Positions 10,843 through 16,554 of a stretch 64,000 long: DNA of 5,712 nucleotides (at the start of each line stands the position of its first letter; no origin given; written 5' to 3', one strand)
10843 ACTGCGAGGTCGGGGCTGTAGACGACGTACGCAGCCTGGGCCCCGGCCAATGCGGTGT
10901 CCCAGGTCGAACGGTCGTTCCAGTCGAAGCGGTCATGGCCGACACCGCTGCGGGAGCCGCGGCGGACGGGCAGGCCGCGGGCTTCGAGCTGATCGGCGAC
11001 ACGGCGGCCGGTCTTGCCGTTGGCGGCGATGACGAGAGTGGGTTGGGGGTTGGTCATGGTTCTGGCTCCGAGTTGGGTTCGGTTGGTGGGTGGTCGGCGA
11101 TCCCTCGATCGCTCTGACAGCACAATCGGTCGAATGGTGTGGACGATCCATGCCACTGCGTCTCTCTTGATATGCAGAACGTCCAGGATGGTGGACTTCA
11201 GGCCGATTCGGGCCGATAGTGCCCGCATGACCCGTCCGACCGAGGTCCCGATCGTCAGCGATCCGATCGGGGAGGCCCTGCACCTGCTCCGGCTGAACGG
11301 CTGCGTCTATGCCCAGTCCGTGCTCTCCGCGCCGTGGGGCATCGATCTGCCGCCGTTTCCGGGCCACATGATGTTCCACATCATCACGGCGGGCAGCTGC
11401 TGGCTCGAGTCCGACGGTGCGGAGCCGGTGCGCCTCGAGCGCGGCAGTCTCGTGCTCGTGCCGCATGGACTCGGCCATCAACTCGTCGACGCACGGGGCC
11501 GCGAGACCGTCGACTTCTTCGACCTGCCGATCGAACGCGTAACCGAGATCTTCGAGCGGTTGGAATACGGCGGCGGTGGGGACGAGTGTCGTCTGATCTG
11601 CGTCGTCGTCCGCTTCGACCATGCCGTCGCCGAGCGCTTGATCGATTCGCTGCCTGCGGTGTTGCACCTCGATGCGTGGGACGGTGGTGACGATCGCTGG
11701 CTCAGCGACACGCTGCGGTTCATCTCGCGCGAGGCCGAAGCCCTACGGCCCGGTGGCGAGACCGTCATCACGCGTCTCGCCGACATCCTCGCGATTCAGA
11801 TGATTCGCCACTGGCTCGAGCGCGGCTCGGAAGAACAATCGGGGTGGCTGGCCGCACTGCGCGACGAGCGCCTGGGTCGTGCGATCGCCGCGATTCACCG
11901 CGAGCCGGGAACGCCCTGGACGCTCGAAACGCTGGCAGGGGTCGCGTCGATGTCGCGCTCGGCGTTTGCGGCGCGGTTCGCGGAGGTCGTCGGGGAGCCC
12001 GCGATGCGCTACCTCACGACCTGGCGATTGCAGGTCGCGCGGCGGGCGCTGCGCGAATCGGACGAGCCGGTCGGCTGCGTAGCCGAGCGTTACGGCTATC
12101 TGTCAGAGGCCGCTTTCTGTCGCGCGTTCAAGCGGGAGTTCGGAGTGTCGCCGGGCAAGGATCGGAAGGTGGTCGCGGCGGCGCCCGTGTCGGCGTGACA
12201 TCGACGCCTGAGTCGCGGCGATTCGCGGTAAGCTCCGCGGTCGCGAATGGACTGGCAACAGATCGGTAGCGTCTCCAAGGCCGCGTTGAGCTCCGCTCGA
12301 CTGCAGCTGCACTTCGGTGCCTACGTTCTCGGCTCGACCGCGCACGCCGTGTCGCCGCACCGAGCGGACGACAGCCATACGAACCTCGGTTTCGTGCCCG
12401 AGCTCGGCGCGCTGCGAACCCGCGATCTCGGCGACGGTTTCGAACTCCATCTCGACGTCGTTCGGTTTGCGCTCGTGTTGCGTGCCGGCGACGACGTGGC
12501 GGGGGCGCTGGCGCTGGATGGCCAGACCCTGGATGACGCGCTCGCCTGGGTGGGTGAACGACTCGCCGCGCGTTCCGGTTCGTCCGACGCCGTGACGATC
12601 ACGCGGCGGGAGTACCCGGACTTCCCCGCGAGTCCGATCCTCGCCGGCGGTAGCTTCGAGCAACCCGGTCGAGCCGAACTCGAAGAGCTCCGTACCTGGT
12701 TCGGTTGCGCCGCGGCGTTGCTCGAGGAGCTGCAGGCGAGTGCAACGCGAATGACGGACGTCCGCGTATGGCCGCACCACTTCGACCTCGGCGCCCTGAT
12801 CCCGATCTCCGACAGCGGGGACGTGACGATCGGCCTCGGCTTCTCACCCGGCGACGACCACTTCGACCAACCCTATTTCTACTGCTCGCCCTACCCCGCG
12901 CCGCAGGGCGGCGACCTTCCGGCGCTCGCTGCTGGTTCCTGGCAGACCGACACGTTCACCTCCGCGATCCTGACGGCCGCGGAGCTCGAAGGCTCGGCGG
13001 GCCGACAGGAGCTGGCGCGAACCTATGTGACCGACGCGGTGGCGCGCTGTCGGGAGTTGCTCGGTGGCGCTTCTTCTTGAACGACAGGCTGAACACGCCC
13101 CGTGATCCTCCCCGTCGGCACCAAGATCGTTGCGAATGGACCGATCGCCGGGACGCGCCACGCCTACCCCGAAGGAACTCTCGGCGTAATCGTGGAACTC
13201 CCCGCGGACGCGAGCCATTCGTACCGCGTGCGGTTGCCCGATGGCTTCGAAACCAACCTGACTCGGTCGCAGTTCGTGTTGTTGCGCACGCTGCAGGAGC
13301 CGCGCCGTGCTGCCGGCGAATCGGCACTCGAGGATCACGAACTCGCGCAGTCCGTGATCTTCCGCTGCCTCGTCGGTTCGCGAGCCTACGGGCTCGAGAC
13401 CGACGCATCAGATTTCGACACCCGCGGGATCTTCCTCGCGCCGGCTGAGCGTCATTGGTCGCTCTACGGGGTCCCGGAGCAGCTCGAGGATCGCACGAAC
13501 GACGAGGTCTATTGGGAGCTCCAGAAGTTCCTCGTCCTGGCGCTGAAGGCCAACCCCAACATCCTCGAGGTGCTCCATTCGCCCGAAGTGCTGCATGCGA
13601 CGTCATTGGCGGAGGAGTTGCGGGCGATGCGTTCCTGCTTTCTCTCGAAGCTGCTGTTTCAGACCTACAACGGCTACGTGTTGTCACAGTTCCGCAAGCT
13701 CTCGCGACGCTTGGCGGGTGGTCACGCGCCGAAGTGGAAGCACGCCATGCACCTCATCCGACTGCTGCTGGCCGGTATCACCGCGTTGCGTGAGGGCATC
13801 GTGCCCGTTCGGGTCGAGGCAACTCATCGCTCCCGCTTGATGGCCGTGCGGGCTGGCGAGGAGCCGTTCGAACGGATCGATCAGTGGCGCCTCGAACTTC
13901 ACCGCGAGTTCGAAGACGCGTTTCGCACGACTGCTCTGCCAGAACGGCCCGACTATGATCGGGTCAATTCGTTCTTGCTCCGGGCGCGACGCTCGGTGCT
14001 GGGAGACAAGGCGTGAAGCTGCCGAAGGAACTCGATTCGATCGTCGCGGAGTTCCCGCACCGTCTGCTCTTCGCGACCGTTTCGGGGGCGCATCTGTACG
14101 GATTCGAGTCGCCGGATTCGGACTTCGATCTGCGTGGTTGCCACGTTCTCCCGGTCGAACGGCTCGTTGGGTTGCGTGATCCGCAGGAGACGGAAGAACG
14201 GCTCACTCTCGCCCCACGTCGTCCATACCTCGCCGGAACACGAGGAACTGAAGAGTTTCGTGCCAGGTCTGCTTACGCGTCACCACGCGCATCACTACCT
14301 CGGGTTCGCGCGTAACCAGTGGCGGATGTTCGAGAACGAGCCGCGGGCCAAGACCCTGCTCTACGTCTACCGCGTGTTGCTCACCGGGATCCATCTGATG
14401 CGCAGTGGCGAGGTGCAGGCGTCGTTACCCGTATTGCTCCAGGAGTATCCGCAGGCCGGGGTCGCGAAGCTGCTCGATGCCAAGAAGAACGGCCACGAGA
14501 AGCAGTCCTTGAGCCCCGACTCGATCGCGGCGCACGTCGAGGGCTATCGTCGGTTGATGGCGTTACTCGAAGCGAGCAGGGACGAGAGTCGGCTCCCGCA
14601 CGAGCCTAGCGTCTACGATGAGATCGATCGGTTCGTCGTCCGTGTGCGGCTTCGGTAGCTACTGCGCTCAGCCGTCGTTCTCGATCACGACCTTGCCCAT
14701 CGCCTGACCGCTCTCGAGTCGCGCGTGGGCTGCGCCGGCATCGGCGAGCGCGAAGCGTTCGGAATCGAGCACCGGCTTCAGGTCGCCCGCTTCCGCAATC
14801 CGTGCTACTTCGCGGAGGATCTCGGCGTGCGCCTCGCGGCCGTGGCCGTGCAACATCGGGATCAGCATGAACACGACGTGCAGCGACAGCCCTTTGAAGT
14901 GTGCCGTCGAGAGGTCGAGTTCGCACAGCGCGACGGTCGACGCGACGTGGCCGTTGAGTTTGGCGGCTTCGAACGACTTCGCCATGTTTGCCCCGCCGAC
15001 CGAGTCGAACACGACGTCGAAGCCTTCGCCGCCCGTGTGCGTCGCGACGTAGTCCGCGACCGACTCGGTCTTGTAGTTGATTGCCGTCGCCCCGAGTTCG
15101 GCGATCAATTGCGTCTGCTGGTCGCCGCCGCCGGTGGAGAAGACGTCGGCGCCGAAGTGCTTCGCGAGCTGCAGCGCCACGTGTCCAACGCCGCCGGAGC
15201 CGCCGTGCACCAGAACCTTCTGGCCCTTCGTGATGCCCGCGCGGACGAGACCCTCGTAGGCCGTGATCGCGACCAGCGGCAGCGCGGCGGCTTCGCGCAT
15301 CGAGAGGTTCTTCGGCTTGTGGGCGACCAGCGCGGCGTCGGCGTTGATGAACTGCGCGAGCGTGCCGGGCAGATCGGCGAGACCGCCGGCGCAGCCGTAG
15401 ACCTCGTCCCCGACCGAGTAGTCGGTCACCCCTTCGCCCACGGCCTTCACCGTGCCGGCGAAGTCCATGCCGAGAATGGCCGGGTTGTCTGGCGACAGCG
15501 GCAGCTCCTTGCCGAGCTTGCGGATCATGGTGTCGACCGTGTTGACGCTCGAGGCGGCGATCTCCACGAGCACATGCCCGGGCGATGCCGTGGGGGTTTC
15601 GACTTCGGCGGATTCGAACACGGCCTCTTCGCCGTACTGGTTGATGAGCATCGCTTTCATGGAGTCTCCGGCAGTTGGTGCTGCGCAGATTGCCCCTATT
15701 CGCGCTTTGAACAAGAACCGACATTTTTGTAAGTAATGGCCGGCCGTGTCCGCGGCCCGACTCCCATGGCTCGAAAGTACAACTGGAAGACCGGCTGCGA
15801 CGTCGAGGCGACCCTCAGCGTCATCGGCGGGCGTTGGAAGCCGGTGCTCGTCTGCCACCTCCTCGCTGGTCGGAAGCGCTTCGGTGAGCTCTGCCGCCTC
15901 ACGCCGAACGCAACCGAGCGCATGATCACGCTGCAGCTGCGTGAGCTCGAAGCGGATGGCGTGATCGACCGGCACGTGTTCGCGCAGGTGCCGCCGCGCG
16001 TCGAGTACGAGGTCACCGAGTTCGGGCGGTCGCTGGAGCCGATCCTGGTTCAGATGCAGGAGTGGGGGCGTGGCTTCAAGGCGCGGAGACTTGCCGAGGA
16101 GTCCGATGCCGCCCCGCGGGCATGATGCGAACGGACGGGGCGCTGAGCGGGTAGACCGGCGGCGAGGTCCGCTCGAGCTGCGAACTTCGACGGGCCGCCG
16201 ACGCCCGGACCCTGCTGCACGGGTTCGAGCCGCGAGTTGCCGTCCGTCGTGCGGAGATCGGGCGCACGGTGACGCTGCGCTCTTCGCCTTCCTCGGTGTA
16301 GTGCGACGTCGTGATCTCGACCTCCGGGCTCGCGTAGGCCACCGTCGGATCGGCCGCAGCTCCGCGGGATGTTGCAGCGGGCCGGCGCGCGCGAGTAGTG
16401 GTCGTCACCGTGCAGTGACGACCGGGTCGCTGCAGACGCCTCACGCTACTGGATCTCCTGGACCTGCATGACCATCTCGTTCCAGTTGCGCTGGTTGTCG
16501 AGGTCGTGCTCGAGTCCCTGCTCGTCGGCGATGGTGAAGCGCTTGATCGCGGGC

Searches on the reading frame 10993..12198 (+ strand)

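Call 25: search_protein_families(library=pfam, proteins=[window:10993-12198:+], max_evalue=0.001)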
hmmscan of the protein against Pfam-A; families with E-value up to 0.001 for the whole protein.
window:10993-12198:+ (401 aa): 3 families
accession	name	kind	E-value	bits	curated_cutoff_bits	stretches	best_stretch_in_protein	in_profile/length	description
PF12852.13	Cupin_6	-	2.2e-47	161.6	26.7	1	90-276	1-183/183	Cupin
PF12833.13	HTH_18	-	2e-19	70.1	33.6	1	314-392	1-79/80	Helix-turn-helix domain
PF00165.29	HTH_AraC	-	3.1e-09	37.2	26.6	1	359-387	10-37/42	Bacterial regulatory helix-turn-helix proteins, AraC family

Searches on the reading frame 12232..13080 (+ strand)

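Call 25: search_protein_families(library=pfam, proteins=[window:12232-13080:+], max_evalue=0.001)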
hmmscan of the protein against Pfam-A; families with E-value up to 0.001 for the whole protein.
window:12232-13080:+ (282 aa): 1 family
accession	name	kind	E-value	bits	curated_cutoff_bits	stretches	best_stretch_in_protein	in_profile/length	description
PF19459.4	DUF5996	-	1.9e-06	27.6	25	0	200-240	209-251/296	Family of unknown function (DUF5996)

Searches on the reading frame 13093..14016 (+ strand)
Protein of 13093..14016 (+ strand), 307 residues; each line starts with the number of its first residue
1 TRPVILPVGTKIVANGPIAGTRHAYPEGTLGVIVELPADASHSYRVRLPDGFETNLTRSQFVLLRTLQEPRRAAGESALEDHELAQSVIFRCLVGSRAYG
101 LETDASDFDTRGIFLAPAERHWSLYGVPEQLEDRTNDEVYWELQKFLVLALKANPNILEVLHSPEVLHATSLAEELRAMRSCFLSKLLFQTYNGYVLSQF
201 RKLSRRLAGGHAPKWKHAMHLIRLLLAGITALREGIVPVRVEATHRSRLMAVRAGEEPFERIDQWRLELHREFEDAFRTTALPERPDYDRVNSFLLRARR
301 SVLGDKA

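Call 25: search_protein_families(library=pfam, proteins=[window:13093-14016:+], max_evalue=0.001)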
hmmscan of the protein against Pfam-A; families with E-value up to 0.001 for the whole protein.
window:13093-14016:+ (307 aa): 1 family
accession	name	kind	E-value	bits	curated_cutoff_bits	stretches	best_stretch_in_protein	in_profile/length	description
PF10127.15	RlaP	-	6.7e-43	147.6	23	1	82-296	12-248/249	RNA repair pathway DNA polymerase beta family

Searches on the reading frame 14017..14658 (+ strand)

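Call 25: search_protein_families(library=pfam, proteins=[window:14017-14658:+], max_evalue=0.001)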
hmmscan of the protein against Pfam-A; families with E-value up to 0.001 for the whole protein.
window:14017-14658:+ (213 aa): 1 family
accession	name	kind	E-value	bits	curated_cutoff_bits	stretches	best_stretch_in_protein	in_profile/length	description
PF10127.15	RlaP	-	1.4e-18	67.9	23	1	65-208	98-248/249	RNA repair pathway DNA polymerase beta family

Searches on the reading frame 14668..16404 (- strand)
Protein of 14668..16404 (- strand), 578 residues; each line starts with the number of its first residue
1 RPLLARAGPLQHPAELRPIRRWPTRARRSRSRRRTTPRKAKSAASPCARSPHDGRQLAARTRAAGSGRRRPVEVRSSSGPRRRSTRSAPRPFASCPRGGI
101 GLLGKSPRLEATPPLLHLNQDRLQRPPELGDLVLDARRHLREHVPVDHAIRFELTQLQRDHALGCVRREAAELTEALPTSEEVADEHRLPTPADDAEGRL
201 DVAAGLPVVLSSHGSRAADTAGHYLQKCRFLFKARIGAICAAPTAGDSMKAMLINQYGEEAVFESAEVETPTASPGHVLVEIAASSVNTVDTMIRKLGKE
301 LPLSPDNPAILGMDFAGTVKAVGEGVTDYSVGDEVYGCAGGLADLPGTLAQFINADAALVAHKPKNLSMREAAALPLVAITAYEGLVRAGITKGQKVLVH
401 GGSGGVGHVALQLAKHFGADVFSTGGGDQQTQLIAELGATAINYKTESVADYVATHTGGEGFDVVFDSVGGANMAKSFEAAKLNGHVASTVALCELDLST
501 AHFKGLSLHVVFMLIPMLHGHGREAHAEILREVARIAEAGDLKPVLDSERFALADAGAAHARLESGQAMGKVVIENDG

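Call 26: search_protein_families(library=pfam, proteins=[window:14668-16404:-], max_evalue=0.001)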
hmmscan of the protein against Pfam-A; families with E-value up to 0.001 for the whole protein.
window:14668-16404:- (578 aa): 3 families
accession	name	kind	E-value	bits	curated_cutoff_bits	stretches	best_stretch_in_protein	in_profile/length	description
PF13602.12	ADH_zinc_N_2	-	1.3e-24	88.1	27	1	438-574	2-134/134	Zinc-binding dehydrogenase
PF00107.32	ADH_zinc_N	-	4.2e-18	66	31.8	1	405-490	1-88/129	Zinc-binding dehydrogenase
PF08240.17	ADH_N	-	5.8e-15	55.9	23.5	1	275-364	2-103/104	Alcohol dehydrogenase GroES-like domain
